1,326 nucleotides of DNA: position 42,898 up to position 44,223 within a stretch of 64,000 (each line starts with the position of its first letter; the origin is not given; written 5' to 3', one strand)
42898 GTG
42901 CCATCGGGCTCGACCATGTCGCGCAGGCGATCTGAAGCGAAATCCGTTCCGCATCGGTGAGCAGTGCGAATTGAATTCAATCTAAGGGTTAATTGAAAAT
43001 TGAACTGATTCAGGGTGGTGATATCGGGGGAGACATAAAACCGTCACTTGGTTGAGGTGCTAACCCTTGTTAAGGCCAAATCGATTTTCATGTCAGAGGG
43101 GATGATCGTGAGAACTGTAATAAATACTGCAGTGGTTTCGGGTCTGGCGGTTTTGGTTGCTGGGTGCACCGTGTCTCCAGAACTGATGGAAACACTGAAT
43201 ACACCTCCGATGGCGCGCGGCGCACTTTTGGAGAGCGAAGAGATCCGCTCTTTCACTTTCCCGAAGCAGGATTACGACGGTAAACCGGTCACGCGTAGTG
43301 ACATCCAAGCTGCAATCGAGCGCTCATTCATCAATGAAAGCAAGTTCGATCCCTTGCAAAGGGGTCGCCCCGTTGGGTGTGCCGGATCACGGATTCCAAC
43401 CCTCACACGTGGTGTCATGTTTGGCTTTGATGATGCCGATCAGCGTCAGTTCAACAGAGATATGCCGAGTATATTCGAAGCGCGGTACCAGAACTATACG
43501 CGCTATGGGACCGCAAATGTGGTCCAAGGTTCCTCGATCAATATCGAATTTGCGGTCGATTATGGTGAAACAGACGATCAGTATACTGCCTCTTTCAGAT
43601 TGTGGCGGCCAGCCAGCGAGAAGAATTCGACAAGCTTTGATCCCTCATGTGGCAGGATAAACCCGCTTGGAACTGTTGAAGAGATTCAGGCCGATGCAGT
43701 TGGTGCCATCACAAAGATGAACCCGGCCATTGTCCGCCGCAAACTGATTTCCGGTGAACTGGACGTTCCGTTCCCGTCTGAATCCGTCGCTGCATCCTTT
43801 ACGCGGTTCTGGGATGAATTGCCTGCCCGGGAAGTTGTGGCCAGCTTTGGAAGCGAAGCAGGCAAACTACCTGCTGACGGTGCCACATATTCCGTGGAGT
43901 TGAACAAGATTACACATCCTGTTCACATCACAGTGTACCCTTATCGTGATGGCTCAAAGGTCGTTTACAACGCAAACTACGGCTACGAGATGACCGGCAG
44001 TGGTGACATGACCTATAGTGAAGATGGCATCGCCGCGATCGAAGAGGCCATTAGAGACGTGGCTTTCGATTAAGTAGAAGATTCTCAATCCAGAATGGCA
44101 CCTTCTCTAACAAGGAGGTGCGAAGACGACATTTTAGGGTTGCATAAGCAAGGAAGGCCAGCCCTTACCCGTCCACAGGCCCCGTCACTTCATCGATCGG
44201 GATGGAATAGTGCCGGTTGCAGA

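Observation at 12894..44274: Recurring architecture: diverged extra copies of gene 3' ends bracket short AT-richer cassettes at three unrelated loci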

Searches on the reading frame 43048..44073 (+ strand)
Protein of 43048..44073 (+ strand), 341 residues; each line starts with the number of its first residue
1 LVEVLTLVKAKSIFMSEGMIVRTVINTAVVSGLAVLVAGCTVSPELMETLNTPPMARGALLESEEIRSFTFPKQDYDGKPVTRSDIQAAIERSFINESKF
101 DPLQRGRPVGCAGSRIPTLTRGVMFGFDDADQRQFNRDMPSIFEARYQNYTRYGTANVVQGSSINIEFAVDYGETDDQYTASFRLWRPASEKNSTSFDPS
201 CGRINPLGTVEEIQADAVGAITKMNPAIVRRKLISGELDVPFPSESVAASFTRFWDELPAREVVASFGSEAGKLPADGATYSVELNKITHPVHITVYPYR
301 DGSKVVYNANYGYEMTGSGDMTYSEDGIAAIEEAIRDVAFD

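Call 19: search_protein_families(library=pfam, proteins=[window:43048-44073:+], max_evalue=0.01)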
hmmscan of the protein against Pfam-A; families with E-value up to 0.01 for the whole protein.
window:43048-44073:+ (341 aa): 0 families

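Call 25: find_homologous_proteins(query=window:43048-44073:+, max_evalue=0.001)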
Query window:43048-44073:+ (341 aa): 4 proteins with E <= 0.001 among 4482 candidates.
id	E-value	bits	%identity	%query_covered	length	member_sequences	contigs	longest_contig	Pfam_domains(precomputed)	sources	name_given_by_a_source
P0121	2.7e-224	761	100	100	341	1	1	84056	-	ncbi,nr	ncbi:MAG: hypothetical protein MRY64_13465 [Hyphomonadaceae bacterium]|nr:hypothetical protein [Hyph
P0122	3.2e-108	380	53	94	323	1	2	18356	-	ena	-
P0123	7.6e-61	224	41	81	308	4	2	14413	-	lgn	-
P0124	6.1e-60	221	38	91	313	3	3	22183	-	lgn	-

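Call 26: find_encoding_contigs(protein=P0122, flank=5000, max_places=4)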
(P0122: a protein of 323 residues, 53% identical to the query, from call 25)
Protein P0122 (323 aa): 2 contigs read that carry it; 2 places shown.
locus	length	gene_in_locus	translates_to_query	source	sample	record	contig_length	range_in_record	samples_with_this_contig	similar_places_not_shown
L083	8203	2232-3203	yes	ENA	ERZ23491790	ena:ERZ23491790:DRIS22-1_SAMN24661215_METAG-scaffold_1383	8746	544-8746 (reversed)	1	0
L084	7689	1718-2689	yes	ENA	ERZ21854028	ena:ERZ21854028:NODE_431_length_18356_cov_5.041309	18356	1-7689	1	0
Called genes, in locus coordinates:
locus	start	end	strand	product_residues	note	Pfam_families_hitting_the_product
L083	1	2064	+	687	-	?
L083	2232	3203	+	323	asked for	-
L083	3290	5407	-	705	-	PF07715:Plug, PF25183:OMP_b-brl_4 (faint), PF00593:TonB_dep_Rec_b-barrel, PF14905:OMP_b-brl_3 (weak)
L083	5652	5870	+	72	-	PF01176:eIF-1a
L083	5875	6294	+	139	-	PF13622:4HBT_3, PF03061:4HBT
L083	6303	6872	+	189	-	PF02545:Maf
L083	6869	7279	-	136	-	PF04940:BLUF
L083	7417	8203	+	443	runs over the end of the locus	?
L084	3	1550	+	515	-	?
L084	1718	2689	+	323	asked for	-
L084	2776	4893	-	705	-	PF07715:Plug, PF25183:OMP_b-brl_4 (faint), PF00593:TonB_dep_Rec_b-barrel, PF14905:OMP_b-brl_3 (weak)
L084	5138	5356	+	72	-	PF01176:eIF-1a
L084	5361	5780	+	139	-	PF13622:4HBT_3, PF03061:4HBT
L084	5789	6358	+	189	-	PF02545:Maf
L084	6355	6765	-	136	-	PF04940:BLUF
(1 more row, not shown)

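Call 27: find_encoding_contigs(protein=P0123, flank=5000, max_places=4)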
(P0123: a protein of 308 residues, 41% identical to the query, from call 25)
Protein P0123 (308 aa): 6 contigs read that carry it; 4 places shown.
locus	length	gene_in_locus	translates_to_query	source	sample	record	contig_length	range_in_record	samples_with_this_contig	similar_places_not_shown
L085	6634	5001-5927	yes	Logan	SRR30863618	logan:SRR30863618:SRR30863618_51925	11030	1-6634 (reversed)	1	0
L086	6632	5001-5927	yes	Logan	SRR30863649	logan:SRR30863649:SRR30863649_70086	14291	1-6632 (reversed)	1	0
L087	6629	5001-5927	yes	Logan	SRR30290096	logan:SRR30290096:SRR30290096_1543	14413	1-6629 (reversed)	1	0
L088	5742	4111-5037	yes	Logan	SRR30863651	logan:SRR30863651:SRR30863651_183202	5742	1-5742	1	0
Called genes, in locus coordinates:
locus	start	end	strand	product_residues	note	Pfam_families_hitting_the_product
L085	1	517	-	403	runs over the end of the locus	PF19353:DUF5930, PF01551:Peptidase_M23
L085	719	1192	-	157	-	PF00578:AhpC-TSA, PF08534:Redoxin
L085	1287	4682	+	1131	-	PF13116:YhdP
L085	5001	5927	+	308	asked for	-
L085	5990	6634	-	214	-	?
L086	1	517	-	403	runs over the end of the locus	PF19353:DUF5930, PF01551:Peptidase_M23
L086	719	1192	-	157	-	PF00578:AhpC-TSA, PF08534:Redoxin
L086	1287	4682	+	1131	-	PF13116:YhdP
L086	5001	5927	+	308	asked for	-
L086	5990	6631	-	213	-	?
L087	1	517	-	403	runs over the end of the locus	PF19353:DUF5930, PF01551:Peptidase_M23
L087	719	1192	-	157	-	PF00578:AhpC-TSA, PF08534:Redoxin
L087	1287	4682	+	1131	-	PF13116:YhdP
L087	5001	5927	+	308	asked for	-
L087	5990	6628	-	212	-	?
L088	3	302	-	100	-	?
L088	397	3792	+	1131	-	PF13116:YhdP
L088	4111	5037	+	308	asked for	-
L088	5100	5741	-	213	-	?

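Call 28: find_encoding_contigs(protein=P0124, flank=5000, max_places=4)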
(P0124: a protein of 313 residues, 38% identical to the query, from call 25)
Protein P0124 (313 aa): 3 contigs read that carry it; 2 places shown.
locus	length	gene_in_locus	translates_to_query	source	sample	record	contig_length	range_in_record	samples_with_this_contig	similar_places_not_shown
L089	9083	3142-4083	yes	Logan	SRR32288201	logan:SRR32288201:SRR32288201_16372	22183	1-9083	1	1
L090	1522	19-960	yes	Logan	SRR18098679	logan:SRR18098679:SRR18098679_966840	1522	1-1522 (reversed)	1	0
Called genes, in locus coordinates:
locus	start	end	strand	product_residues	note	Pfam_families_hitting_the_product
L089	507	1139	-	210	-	-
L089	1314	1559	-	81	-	-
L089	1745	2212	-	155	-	-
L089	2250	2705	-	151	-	-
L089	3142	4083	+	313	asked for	-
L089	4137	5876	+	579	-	PF00656:Peptidase_C14, PF03781:FGE-sulfatase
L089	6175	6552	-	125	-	PF13560:HTH_31, PF12844:HTH_19 (weak), PF01381:HTH_3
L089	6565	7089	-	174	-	PF10881:DUF2726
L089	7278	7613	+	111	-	-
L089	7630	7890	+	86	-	-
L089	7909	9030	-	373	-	-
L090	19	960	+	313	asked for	-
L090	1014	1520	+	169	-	?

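Call 66: search_dna_similar(query=window:43048-44073:+, collection=plasmids, mode=protein, max_evalue=0.001, max_rows=8)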
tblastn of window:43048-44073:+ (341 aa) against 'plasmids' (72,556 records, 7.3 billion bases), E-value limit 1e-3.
No match.

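Call 67: search_protein_families(library=phrogs, proteins=[window:43048-44073:+], max_evalue=0.01)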
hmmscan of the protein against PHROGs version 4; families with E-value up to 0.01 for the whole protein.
window:43048-44073:+ (341 aa): 0 families

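Call 74: find_related_loci(query=window:43048-44073:+, collection=viral_contigs, flank=5000)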
Query window:43048-44073:+ (341 aa) in viral_contigs; peptide patterns used: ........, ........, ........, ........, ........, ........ (x = any residue, [..] = any of these).
3 stretches matched a pattern, but none encodes a relative of the query by tblastn (E <= 1e-3).

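Call 99: search_protein_families(library=padloc, proteins=[window:43048-44073:+], max_evalue=0.01)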
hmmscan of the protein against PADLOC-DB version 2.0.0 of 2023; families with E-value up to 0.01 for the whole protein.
window:43048-44073:+ (341 aa): 0 families

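Call 100: predict_structure(alignment_id=A5)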
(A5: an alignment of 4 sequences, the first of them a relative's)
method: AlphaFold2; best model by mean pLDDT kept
length: 341 residues; sequences in the alignment: 4
mean_pLDDT: 63.3   pTM: 0.59
mean pLDDT of the five models: 63.3, 62.4, 58.9, 58.4, 55.8
residues with pLDDT >= 90: 31; 70-90: 117; 50-70: 93; < 50: 100
segments of 3 or more residues with pLDDT < 50: 1-48, 52-57, 250-292
pLDDT, mean of each block of 10 residues (from residue 1): 26 25 28 28 44 49 82 82 88 87 79 73 80 63 88 72 88 88 87 75 80 93 84 67 55 40 38 38 37 54 63 60 56 55 46
secondary structure, 60 per line:
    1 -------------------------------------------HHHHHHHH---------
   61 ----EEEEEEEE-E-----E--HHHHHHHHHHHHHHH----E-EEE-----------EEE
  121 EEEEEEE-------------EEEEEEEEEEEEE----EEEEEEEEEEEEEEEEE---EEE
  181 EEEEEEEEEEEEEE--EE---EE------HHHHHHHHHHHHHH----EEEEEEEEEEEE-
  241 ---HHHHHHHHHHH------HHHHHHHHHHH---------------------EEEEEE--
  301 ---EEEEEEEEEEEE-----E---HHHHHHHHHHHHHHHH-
elements in order: H44-51 E65-72 H83-97 E104-106 E118-127 E141-153 E158-174 E178-194 H210-223 E228-239 H244-254 H261-271 E293-298 E304-315 H325-340

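Call 102: fold_search(model_id=the predicted structure, library=pdb)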
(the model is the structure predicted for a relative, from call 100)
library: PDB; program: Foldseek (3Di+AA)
matches with E <= 10: 946; with E <= 0.001: 0
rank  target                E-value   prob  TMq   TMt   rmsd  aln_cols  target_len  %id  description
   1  6byd                  3.3e-02  0.28  0.17  0.25  15.9       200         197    8  Crystal structure of the second StART domain of yeast Lam4 (released 2018-01-31)
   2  9ukm_A                3.5e-02  0.08  0.11  0.09  34.9       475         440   10  Cryo-EM structure of bacteriophage P1 head (released 2025-10-22)
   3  4r7k_A                4.4e-02  0.30  0.16  0.25  12.0       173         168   10  1.88 Angstrom Resolution Crystal Structure of Hypothetical Protein jhp0584 from Helicobacter pylori. (released 2014-09-10)
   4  2qpv_A                4.6e-02  0.60  0.18  0.38   9.5       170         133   14  Crystal structure of uncharacterized protein Atu1531 (released 2007-08-07)
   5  6gqf_A                5.1e-02  0.21  0.15  0.24  16.6       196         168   11  The structure of mouse AsterA (GramD1a) with 25-hydroxy cholesterol (released 2018-09-26)
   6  3put_B                5.4e-02  0.25  0.16  0.27  12.3       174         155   11  Crystal Structure of the CERT START domain (mutant V151E) from Rhizobium etli at the resolution 1.8A, Northeast Struct (released 2010-12-22)
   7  4qdc                  5.7e-02  0.14  0.14  0.13  22.1       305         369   10  Crystal structure of 3-ketosteroid-9-alpha-hydroxylase 5 (KshA5) from R. rhodochrous in complex with FE2/S2 (INORGANIC)  (released 2014-07-30)
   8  5yqj_B                6.3e-02  0.35  0.18  0.30  15.6       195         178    7  Crystal structure of the first StARkin domain of Lam4 (released 2018-01-31)
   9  1xn6_MODEL_1_A        7.4e-02  0.23  0.15  0.29  14.3       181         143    9  Solution Structure of Northeast Structural Genomics Target Protein BcR68 encoded in gene Q816V6 of B. cereus (released 2004-12-14)
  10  2ns9_A                7.9e-02  0.30  0.19  0.32  11.3       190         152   12  Crystal structure of protein APE2225 from Aeropyrum pernix K1, Pfam COXG (released 2006-11-14)
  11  6cay_A                7.9e-02  0.21  0.16  0.27  15.8       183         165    5  Crystal structure of the first StART-like domain of Ysp2p/Lam2p in its apo and ergosterol-bound state. (released 2018-02-28)
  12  5zcl_C                7.9e-02  0.11  0.13  0.20  14.2       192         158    6  Crystal structure of OsPP2C50 I267L:OsPYL/RCAR3 with (+)-ABA (released 2019-03-06)
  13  8uds                  9.2e-02  0.54  0.19  0.36   9.4       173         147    9  The Crystal Structure of CoxG from M. smegmatis, minus lipid anchoring C-terminus. (released 2024-10-02)
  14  7wa9                  9.2e-02  0.35  0.19  0.34  11.0       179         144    8  Crystal structure of MSMEG_5634 from Mycobacterium smegmatis (released 2022-10-19)
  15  5yqj_A                9.2e-02  0.28  0.19  0.29   9.7       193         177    8  Crystal structure of the first StARkin domain of Lam4 (released 2018-01-31)
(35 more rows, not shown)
